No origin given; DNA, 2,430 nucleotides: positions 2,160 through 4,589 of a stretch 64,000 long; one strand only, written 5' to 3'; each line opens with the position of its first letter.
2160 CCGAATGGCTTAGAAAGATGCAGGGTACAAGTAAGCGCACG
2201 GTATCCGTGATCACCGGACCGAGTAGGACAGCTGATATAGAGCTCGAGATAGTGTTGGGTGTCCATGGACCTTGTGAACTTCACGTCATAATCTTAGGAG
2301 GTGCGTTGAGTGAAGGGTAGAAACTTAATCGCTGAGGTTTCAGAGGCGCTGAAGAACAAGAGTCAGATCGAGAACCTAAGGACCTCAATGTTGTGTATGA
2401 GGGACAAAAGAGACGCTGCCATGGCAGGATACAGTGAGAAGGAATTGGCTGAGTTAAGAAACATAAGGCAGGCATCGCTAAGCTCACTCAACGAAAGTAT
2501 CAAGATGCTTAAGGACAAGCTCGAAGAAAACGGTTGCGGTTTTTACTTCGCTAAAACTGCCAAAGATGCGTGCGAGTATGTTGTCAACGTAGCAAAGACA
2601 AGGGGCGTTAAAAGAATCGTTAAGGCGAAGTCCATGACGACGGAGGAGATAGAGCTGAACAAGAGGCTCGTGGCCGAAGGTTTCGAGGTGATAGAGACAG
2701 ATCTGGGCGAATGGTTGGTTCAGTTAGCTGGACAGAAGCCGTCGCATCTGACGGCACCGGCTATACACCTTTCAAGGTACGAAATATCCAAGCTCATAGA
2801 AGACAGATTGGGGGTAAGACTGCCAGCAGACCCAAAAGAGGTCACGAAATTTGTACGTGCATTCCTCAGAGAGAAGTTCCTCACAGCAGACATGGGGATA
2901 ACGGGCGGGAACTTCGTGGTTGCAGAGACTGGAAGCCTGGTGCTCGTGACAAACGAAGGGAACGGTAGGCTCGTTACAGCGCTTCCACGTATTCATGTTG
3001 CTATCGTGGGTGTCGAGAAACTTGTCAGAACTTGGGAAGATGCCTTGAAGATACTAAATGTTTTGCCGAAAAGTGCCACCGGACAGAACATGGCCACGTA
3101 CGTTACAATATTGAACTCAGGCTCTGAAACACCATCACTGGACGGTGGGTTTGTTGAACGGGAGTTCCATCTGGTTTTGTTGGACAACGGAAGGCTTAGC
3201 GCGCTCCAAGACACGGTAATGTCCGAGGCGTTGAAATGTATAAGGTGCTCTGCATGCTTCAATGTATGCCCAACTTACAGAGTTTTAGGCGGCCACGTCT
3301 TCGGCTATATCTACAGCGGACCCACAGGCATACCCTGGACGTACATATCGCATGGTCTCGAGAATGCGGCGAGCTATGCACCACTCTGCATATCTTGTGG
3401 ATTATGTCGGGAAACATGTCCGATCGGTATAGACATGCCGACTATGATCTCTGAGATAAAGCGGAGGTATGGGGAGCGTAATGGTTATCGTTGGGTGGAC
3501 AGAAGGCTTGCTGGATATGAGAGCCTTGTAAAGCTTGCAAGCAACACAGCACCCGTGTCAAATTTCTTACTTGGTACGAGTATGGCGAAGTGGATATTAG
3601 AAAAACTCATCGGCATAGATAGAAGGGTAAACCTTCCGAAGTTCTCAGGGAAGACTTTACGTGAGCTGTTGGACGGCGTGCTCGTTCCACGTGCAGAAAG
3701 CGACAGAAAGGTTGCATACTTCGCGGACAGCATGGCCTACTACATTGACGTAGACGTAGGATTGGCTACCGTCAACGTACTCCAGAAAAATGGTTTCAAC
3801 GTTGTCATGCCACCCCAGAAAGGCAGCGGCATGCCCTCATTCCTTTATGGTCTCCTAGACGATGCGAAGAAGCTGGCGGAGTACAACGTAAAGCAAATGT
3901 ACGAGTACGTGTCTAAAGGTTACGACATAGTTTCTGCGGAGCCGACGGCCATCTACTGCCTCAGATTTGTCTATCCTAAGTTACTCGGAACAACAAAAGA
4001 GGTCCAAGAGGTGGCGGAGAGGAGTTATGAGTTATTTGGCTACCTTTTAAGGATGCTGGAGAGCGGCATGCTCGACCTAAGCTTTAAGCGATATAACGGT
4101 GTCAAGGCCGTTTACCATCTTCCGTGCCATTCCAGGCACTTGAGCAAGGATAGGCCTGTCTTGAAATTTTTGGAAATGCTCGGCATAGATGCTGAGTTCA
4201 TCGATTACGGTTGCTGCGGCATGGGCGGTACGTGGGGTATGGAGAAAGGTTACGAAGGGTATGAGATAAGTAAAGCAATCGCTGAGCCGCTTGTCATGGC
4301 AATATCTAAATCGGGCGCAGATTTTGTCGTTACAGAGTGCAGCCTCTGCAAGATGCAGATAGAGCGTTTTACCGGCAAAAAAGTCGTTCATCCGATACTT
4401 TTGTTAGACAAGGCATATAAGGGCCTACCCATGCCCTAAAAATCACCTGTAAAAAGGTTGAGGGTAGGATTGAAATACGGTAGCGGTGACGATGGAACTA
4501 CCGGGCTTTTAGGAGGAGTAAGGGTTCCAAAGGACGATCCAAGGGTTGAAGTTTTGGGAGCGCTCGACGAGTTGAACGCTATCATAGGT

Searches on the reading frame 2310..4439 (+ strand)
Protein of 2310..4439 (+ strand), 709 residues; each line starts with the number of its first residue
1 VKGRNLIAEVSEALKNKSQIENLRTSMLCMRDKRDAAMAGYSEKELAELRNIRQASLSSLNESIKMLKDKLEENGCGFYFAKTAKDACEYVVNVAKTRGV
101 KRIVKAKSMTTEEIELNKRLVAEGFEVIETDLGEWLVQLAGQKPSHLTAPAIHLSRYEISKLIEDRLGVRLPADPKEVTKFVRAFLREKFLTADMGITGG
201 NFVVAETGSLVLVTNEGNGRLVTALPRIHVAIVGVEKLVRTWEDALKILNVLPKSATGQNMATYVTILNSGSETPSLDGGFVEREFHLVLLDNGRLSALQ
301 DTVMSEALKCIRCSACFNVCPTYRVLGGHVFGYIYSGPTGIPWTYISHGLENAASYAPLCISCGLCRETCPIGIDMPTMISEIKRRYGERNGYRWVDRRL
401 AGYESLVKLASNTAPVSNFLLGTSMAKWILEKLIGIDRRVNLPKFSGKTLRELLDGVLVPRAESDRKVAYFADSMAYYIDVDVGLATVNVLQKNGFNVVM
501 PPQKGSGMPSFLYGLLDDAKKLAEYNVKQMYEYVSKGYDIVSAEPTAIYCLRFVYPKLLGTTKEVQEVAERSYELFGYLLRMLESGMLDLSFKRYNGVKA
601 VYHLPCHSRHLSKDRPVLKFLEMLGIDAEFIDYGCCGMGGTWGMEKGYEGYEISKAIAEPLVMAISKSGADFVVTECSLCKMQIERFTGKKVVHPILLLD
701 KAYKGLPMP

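Call 12: search_protein_families(library=pfam, proteins=[window:2310-4439:+], max_evalue=0.001)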
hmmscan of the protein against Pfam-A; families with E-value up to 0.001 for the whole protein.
window:2310-4439:+ (709 aa): 14 families
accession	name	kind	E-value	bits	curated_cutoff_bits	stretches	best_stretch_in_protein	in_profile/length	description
PF02589.21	LUD_dom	-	5.4e-50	170.2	22.6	1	64-290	1-188/189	LUD domain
PF13183.11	Fer4_8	-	2.8e-13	50.6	27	1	306-374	1-68/68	4Fe-4S dicluster domain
PF02754.22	CCG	-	2.6e-12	47.1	20.6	1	601-684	2-84/85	Cysteine-rich domain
PF13187.11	Fer4_9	-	1.5e-07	31.8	27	0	306-322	33-49/52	4Fe-4S dicluster domain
PF13534.11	Fer4_17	-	1.8e-07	32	22.2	1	309-375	1-61/61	4Fe-4S dicluster domain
PF00037.32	Fer4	-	6.5e-06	26.2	21.1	0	309-322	7-20/24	4Fe-4S binding domain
PF14691.11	Fer4_20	-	1.4e-05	25.2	25.8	0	351-386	15-52/113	Dihydroprymidine dehydrogenase domain II, 4Fe-4S cluster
PF12797.12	Fer4_2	-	2.4e-05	24.4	24.5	0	305-322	5-22/22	4Fe-4S binding domain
PF13237.11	Fer4_10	-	2.7e-05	24.5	25.5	0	306-371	5-53/53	4Fe-4S dicluster domain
PF12838.12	Fer4_7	-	8.3e-05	23.4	27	1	309-374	1-52/52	4Fe-4S dicluster domain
PF13484.11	Fer4_16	-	8.6e-05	23.7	30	0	309-325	1-17/66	4Fe-4S double cluster binding domain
PF14697.11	Fer4_21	-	0.00025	21.5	35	0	358-374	39-57/59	4Fe-4S dicluster domain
PF13746.11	Fer4_18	-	0.00032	21.3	27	0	305-322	56-73/114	4Fe-4S dicluster domain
PF12800.12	Fer4_4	-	0.00097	19.8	24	0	359-371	3-15/17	4Fe-4S binding domain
